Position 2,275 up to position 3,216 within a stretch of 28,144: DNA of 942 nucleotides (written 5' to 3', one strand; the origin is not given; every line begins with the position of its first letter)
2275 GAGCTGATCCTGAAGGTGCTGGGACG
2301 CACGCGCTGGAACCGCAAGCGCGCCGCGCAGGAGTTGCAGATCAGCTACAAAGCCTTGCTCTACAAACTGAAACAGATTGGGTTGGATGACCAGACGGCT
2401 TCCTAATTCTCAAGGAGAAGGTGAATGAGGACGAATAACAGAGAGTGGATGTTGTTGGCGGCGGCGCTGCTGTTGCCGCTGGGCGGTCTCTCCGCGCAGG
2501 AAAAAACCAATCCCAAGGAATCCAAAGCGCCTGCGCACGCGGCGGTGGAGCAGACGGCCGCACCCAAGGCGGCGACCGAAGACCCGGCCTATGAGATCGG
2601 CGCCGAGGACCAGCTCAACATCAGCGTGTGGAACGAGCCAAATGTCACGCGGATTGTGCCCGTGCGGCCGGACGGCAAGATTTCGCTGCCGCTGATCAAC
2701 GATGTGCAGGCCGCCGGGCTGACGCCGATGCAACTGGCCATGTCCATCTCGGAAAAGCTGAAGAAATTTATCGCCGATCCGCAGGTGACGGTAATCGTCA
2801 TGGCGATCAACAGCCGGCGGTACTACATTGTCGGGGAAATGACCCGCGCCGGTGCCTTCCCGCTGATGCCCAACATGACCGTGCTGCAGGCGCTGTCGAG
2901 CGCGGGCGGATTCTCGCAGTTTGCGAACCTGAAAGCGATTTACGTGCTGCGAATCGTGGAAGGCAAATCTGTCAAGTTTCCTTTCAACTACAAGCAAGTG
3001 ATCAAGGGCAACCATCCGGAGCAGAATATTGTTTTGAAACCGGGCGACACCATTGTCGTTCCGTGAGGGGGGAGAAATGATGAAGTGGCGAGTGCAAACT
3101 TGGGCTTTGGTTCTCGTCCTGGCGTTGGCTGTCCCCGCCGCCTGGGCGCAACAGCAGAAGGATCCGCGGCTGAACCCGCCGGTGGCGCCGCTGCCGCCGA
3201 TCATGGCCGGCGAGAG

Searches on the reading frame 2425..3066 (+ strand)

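Call 5: search_protein_families(library=pfam, proteins=[window:2425-3066:+], max_evalue=0.01)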
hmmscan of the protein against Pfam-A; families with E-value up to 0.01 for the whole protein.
window:2425-3066:+ (213 aa): 3 families
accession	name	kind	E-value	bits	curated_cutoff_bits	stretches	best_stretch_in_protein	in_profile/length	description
PF02563.21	Poly_export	-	3.3e-26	91.7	28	1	52-125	3-76/77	Polysaccharide biosynthesis/export protein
PF10531.15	SLBB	-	6.7e-11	42.3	27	1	133-184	2-53/55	SLBB domain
PF22461.2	SLBB_2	-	5.9e-09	36.4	27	1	132-212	2-79/79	SLBB domain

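Call 6: search_protein_families(library=ncbifam, proteins=[window:2425-3066:+], max_evalue=0.01)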
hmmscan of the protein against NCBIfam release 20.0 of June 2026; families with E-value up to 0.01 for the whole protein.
window:2425-3066:+ (213 aa): 5 families
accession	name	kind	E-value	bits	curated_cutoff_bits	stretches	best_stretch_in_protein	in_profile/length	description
TIGR03027.2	pepcterm_export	equivalog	1e-44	152.2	180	1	55-213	2-165/169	XrtA/PEP-CTERM system exopolysaccharide export protein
NF041843.1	EpsY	equivalog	3.3e-41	140.8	320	1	48-212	45-210/211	exopolysaccharide export protein EpsY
TIGR03028.1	EpsE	equivalog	8.1e-24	84.3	262.65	1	56-212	2-159/239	polysaccharide export protein EpsE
NF011658.0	PRK15078.1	subfamily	3.3e-22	78.8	333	1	53-213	82-250/380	polysaccharide export protein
NF011722.0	PRK15175.1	equivalog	0.009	14.9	456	1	86-159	113-185/355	Vi polysaccharide ABC transporter protein VexA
